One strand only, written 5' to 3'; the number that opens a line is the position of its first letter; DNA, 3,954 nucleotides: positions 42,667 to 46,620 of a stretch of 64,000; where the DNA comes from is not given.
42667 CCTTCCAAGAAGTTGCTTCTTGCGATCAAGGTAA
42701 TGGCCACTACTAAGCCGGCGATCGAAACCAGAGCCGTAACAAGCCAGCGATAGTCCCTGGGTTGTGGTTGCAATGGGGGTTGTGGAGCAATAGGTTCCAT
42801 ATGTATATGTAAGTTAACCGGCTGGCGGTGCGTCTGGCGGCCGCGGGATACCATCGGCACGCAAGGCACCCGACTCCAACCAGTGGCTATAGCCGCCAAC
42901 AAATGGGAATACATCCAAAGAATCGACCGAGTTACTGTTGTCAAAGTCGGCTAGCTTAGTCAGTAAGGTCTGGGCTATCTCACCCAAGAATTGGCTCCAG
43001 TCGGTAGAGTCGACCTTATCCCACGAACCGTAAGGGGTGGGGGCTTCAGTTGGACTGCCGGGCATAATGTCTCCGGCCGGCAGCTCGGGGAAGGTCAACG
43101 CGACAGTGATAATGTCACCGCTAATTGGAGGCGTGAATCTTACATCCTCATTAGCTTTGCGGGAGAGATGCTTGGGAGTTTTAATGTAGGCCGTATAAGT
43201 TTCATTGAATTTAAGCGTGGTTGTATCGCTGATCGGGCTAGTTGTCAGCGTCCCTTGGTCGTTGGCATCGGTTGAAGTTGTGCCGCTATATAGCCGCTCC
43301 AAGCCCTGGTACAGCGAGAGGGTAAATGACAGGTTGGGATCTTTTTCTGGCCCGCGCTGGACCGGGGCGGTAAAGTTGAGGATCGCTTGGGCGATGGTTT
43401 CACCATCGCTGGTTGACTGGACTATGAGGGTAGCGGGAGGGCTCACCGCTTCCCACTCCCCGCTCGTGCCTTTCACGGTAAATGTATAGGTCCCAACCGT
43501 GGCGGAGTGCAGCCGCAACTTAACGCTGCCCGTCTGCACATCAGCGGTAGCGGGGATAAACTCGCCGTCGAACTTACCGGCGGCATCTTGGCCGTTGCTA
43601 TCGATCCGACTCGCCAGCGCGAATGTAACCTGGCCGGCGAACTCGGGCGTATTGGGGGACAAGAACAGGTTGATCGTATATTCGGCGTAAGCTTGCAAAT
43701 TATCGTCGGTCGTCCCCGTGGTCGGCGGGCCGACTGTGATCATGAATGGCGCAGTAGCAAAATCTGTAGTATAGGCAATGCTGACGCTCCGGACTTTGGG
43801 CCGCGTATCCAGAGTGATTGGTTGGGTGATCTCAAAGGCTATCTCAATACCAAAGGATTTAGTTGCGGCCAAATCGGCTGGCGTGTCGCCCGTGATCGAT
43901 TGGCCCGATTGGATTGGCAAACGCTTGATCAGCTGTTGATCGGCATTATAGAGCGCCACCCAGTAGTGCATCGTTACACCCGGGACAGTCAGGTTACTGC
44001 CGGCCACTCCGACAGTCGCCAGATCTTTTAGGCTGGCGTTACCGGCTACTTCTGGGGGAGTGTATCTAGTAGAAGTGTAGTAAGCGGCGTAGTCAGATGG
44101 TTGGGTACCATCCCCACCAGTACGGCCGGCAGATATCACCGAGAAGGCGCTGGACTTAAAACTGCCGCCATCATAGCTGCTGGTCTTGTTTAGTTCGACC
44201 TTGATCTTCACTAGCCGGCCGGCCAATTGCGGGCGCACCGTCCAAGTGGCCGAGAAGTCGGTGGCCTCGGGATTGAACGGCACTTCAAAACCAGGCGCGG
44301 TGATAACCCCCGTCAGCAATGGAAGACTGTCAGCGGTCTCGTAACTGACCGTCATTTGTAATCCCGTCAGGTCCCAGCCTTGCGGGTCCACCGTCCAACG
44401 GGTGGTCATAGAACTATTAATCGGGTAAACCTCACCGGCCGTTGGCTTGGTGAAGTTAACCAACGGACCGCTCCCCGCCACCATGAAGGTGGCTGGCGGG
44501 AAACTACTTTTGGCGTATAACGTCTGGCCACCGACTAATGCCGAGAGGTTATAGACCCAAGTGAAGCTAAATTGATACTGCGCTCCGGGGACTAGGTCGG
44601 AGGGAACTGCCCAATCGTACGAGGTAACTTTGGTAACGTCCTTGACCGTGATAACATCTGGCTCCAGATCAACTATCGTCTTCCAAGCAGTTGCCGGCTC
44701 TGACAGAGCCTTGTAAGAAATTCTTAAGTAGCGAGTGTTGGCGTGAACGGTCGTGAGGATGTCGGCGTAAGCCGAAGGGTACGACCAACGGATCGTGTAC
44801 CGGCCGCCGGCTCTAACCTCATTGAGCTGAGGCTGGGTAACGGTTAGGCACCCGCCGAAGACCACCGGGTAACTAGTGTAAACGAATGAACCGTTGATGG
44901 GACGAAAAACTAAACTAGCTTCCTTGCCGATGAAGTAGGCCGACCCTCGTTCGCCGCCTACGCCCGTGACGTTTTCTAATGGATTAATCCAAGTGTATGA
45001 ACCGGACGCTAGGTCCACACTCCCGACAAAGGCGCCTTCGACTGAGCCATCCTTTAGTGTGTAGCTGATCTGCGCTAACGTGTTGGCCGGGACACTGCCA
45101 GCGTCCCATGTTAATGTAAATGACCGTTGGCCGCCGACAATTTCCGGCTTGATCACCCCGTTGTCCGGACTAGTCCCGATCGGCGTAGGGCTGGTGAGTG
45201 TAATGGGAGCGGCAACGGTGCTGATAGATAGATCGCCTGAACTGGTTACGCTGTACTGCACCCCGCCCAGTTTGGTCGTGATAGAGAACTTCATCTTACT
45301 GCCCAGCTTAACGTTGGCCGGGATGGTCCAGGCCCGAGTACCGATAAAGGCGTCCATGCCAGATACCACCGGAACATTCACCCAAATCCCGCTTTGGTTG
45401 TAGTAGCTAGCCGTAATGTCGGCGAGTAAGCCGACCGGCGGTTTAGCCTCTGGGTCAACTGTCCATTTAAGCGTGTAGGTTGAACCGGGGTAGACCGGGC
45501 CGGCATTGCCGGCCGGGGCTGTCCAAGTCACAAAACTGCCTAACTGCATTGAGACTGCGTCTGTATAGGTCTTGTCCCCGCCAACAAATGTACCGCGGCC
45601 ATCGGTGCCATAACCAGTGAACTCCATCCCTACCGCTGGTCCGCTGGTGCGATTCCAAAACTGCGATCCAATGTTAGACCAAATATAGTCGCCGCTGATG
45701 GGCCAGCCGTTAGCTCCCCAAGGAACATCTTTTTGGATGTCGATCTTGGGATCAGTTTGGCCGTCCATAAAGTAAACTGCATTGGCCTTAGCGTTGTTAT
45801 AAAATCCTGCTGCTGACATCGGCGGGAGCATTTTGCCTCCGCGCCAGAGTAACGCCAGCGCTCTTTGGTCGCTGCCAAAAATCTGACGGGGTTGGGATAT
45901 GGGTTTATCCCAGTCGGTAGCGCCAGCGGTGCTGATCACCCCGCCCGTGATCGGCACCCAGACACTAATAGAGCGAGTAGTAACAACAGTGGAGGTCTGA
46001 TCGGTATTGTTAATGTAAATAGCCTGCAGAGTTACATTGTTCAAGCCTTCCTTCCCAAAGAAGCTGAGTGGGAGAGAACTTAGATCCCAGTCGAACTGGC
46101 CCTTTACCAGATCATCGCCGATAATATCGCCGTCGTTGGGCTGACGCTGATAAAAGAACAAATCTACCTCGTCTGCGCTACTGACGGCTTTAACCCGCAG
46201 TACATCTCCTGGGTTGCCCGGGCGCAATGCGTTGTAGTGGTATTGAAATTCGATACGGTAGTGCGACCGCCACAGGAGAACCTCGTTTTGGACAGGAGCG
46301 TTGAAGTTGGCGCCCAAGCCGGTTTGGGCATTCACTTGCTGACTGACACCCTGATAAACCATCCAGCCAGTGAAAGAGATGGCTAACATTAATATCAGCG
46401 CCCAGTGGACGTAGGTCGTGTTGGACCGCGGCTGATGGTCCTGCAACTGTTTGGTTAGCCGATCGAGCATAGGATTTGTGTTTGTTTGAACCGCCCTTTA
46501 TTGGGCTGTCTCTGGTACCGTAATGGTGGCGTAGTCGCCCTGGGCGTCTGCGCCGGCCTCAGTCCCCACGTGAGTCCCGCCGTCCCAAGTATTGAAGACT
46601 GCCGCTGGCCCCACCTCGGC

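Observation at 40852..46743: Minus-strand surface operon: small hydrophobic protein, 1218-aa giant protein, and two proteins ending in dockerin-like Ca-binding modules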

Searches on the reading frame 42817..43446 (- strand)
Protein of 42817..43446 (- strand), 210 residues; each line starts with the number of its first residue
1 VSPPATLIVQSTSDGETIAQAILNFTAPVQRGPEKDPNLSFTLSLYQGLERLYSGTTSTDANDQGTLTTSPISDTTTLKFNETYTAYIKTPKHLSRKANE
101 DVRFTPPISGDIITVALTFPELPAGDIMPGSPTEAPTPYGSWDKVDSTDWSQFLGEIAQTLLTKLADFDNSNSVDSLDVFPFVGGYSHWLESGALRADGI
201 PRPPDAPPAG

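Call 56: predict_structure(alignment_id=A5)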
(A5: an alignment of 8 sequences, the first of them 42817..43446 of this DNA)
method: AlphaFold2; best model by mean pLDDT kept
length: 210 residues; sequences in the alignment: 8
mean_pLDDT: 62.5   pTM: 0.50
mean pLDDT of the five models: 62.5, 58.3, 58.2, 57.2, 56.7
residues with pLDDT >= 90: 0; 70-90: 90; 50-70: 45; < 50: 75
segments of 3 or more residues with pLDDT < 50: 1-4, 6-15, 126-152, 178-181, 183-204, 206-208
pLDDT, mean of each block of 10 residues (from residue 1): 40 54 83 62 83 84 77 74 85 79 82 85 55 45 41 51 58 53 40 38 43
secondary structure, 60 per line:
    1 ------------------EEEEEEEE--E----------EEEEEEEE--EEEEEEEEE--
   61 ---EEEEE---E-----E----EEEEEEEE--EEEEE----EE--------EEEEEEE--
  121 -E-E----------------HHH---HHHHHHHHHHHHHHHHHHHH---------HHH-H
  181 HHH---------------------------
elements in order: E19-26 E40-47 E50-58 E64-68 E83-90 E93-97 E112-118 H147-166 H180-183

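Call 59: fold_search(model_id=the predicted structure, library=pdb)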
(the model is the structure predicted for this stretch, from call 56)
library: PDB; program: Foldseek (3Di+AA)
matches with E <= 10: 1377; with E <= 0.001: 0
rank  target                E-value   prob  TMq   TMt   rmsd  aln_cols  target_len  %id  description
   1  2xid_B                1.1e-03  0.75  0.19  0.12   9.8       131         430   14  Pilus-presented adhesin, Spy0125 (Cpa), P212121 form (DLS) (released 2010-08-04)
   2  4gqz_B                1.5e-03  1.00  0.27  0.34   6.7       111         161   14  Crystal Structure of S.CueP (released 2013-08-14)
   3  3e8v                  1.5e-03  1.00  0.25  0.49   4.5       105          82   14  Crystal structure of a possible transglutaminase-family protein proteolytic fragment from Bacteroides fragilis (released 2008-09-02)
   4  4gqz_A                1.8e-03  1.00  0.28  0.35   6.9       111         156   14  Crystal Structure of S.CueP (released 2013-08-14)
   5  8qox_B                1.9e-03  0.99  0.27  0.14   6.4       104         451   15  Two-component assembly of SlaA and SlaB S-layer proteins of Sulfolobus acidocaldarius (released 2024-02-21)
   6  5ek8                  2.2e-03  0.99  0.29  0.12   9.6       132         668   14  Crystal structure of a 9R-lipoxygenase from Cyanothece PCC8801 at 2.7 Angstroms (released 2015-12-23)
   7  6n0a_B                2.7e-03  0.41  0.16  0.14  13.0       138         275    9  Structure of the major pilin protein (T-18.1) from Streptococcus pyogenes serotype MGAS8232 (released 2019-04-17)
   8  6fwv_B                3.0e-03  0.99  0.27  0.13   5.3       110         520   20  The Bacillus anthracis TIE protein (released 2018-08-08)
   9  4v4c_B                3.2e-03  1.00  0.27  0.22   4.3       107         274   19  Crystal Structure of Pyrogallol-Phloroglucinol Transhydroxylase from Pelobacter acidigallici (released 2014-07-09)
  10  4gqz_D                3.4e-03  1.00  0.28  0.35   7.0       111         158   14  Crystal Structure of S.CueP (released 2013-08-14)
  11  4bug_B                3.4e-03  0.54  0.19  0.12   9.8       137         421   14  Pilus-presented adhesin, Spy0125 (Cpa), Cys426Ala mutant (released 2013-10-09)
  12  6fb3_A                3.8e-03  1.00  0.28  0.04   4.9       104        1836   10  Teneurin 2 Partial Extracellular Domain (released 2018-03-28)
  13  3hkp                  4.3e-03  0.97  0.28  0.24   8.3       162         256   12  Crystal structure determination of Catechol 1,2-Dioxygenase from Rhodococcus opacus 1CP in complex with protocatechuate (released 2010-01-12)
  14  2xic_A                4.9e-03  0.96  0.26  0.15   6.0       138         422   15  Pilus-presented adhesin, Spy0125 (Cpa), P212121 form (ESRF data) (released 2010-08-04)
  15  2xtl_A                4.9e-03  0.75  0.22  0.13   9.2       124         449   10  Structure of the major pilus backbone protein from Streptococcus Agalactiae (released 2011-07-06)
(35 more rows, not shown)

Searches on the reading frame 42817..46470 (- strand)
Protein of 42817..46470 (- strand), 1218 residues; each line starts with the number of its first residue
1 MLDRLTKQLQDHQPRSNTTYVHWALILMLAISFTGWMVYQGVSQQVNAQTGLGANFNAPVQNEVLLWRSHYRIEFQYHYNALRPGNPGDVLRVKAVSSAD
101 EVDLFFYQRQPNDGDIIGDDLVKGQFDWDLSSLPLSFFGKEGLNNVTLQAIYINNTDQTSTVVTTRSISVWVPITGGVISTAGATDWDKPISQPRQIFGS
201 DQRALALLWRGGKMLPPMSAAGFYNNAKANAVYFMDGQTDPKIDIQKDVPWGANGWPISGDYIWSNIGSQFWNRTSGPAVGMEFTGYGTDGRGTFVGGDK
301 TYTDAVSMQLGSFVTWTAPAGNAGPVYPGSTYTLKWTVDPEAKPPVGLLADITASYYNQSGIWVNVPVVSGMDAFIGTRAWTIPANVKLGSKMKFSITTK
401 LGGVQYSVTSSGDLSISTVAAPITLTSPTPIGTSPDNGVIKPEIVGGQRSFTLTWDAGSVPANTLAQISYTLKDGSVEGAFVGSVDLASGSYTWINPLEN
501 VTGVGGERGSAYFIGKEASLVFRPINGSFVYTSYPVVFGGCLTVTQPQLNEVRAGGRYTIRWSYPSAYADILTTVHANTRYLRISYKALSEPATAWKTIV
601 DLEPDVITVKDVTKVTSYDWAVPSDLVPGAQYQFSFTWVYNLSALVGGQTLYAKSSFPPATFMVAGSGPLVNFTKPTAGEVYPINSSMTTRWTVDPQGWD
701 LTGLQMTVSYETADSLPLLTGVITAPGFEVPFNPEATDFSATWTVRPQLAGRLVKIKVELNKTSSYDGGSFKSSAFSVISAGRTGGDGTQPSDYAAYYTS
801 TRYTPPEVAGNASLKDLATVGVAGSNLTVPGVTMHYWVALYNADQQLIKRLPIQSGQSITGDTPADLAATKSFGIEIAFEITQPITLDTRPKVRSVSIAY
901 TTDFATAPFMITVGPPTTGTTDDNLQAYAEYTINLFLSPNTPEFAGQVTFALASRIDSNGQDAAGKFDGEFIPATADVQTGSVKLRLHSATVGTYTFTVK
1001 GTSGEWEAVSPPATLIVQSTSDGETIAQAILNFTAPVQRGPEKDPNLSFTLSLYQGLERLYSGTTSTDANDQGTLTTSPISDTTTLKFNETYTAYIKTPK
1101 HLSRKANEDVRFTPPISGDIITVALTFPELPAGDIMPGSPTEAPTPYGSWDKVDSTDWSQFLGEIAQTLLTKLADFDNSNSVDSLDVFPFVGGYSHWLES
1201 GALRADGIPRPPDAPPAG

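Call 3: search_protein_families(library=pfam, proteins=[window:42817-46470:-], max_evalue=1)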
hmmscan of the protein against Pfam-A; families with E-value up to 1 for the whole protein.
window:42817-46470:- (1218 aa): 3 families
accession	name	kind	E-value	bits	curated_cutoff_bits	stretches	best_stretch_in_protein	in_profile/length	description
PF10342.15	Kre9_KNH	-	0.00033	21.8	24.6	1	326-407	8-89/94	Kre9/KNH-like N-terminal Ig-like domain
PF22370.1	FliC-like_3rd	-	0.0007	20.3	27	1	275-313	7-46/120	Flagellin, beta sheet domain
PF19408.5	PKD_6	-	0.12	13.2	25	0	608-626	24-42/82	PKD-like domain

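Call 4: search_protein_families(library=ncbifam, proteins=[window:42817-46470:-], max_evalue=1)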
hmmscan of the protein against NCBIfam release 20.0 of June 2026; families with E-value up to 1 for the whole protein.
window:42817-46470:- (1218 aa): 1 family
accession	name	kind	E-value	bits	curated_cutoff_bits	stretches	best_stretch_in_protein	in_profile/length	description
NF058595.1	invert_tail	domain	0.03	14.7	37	1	990-1018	86-113/113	lipo-invert putative C-terminal anchoring domain-containing protein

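Call 18: find_homologous_proteins(query=window:42817-46470:-)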
Query window:42817-46470:- (1218 aa): 2 proteins with E <= 0.001 among 8000 candidates.
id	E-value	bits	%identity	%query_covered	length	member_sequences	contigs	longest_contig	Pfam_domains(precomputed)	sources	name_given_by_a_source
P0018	0.0e+0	2773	100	100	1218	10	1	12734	-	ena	-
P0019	3.7e-257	874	43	100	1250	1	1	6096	-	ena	-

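Call 23: find_encoding_contigs(protein=P0019, flank=10000, max_places=2)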
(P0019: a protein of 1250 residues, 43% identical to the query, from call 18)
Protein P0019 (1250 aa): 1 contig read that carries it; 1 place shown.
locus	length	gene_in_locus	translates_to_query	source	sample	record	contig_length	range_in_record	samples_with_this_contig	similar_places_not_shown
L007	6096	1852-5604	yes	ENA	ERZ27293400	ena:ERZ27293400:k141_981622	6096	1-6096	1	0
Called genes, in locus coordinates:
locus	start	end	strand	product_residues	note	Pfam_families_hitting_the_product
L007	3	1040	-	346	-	?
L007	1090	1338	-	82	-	PF01197:Ribosomal_L31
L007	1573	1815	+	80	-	-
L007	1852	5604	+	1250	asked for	-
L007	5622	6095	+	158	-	?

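Call 31: search_protein_families(library=pfam, proteins=[P0019], max_evalue=1)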
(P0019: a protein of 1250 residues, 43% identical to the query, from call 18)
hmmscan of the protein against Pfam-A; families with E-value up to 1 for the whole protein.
P0019 (1250 aa): 0 families

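Call 35: search_protein_representatives(protein=window:42817-46413:-)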
Query: 1199 residues. Proteins with E-value up to 0.001 (for the whole library): 10; up to 1e-10: 5; up to 1e-30: 3. The best 10 are listed.
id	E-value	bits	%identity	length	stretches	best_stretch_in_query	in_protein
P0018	0.0e+00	2726.5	100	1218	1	1-1199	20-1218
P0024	4.1e-210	716.9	48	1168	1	1-1149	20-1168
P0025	1.5e-74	267.9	34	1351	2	3-671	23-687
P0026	3.8e-17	77.7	40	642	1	999-1174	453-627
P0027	1.2e-12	62.8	33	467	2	838-1172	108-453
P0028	1.8e-10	55.6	32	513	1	867-1188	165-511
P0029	9.9e-07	43.2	32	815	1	975-1180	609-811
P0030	1.2e-04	36.3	31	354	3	1012-1172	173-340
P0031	1.7e-04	35.8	35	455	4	597-679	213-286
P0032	2.8e-04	35.1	35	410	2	399-475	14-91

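Call 55: search_solved_structures(query=A1, max_evalue=1)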
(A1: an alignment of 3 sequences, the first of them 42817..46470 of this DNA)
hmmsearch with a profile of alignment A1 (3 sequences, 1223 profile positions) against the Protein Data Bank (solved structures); distinct sequences matched with E-value up to 1: 0.

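Call 81: find_encoding_contigs(protein=P0027, flank=8000, max_places=2)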
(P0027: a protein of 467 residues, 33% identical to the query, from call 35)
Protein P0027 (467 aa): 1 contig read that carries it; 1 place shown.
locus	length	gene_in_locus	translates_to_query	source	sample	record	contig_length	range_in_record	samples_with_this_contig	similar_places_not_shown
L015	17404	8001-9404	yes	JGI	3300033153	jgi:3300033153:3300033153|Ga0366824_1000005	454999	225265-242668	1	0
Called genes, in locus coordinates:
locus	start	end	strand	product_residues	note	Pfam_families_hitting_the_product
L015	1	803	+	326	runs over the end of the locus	PF02646:RmuC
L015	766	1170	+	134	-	-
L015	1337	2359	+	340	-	PF07885:Ion_trans_2, PF02254:TrkA_N, PF02080:TrkA_C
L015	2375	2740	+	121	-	PF01258:zf-dskA_traR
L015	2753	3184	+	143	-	PF01252:Peptidase_A8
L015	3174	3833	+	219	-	PF00849:PseudoU_synth_2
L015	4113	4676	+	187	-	PF00625:Guanylate_kin, PF13238:AAA_18 (weak)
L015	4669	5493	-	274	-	PF17827:PrmC_N, PF05175:MTS, PF06325:PrmA, PF12847:Methyltransf_18 (weak), PF02390:Methyltransf_4 (faint), PF09445:Methyltransf_15 (weak), PF04816:TrmK (weak), PF13649:Methyltransf_25 (weak)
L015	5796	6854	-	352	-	PF03462:PCRF, PF00472:RF-1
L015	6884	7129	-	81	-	PF01197:Ribosomal_L31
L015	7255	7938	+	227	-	-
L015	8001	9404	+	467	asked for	-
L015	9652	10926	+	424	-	-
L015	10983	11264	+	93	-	-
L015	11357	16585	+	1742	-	PF18911:PKD_4 (weak)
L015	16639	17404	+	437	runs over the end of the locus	PF01833:TIG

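Call 82: find_encoding_contigs(protein=P0026, flank=8000, max_places=2)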
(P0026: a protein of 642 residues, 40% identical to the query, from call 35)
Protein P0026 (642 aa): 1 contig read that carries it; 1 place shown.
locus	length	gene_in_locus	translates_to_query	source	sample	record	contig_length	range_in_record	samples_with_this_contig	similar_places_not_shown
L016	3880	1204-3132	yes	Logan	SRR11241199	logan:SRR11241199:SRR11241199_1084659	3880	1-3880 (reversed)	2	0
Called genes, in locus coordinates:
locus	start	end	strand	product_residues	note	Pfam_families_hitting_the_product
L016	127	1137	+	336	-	PF01833:TIG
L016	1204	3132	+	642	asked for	-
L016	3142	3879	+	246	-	?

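Call 84: search_protein_families(library=pfam, proteins=[L015:16639-17403:+, L016:127-1134:+, L015:9652-10923:+, L015:15683-16582:+, L015:7255-7935:+, L015:10983-11261:+], max_evalue=0.1)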
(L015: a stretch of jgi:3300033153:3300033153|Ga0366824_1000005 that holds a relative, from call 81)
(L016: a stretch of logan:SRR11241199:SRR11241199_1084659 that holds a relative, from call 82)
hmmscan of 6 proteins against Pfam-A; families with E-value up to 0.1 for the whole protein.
L015:16639-17403:+ (255 aa): 1 family
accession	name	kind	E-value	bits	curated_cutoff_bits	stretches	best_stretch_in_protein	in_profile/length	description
PF01833.30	TIG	-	1.4e-07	31.8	20.9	1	201-254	1-54/84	IPT/TIG domain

L016:127-1134:+ (336 aa): 1 family
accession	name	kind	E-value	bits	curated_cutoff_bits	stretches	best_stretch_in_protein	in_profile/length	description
PF01833.30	TIG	-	3.8e-11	43.3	20.9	1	197-276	1-74/84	IPT/TIG domain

L015:9652-10923:+ (424 aa): 1 family
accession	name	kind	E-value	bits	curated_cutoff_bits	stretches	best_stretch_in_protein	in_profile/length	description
PF00404.24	Dockerin_1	-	0.0029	18.2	22.9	1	383-406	28-51/57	Dockerin type I domain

L015:15683-16582:+ (300 aa): 8 families
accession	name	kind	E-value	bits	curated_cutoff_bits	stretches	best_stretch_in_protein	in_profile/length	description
PF18911.6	PKD_4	-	5.9e-08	33.1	27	1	205-292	8-81/85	PKD domain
PF00801.26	PKD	-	2.5e-05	24.6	23.5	1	244-287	31-73/80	PKD domain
PF00404.24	Dockerin_1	-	0.00016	22.2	22.9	1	120-162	5-49/57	Dockerin type I domain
PF17963.7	Big_9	-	0.0026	19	23.6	1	196-287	1-82/89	Bacterial Ig domain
PF22352.2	K319L-like_PKD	-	0.0068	16.8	27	1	243-293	31-82/84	K319L-like, PKD domain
PF07495.19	Y_Y_Y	-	0.0075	16.6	26.6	1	261-297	28-64/65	Y_Y_Y domain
PF21027.3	Sde0182_C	-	0.087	13.9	27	0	216-236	1-21/83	Cellulose-binding protein Sde0182, C-terminal domain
PF18981.6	InlK_D3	-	0.099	13.2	25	0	253-296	30-74/75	Internalin K domain (D3/D4)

L015:7255-7935:+ (227 aa): 1 family
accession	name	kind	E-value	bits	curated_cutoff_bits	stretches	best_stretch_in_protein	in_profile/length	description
PF02412.23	TSP_3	-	0.01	15.9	25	1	108-131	12-32/36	Thrombospondin type 3 repeat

L015:10983-11261:+ (93 aa): 1 family
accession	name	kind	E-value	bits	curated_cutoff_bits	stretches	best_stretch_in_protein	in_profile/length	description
PF16982.10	Flp1_like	-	0.042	13.8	33.5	1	24-43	19-38/49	Putative Flagellin, Flp1-like, domain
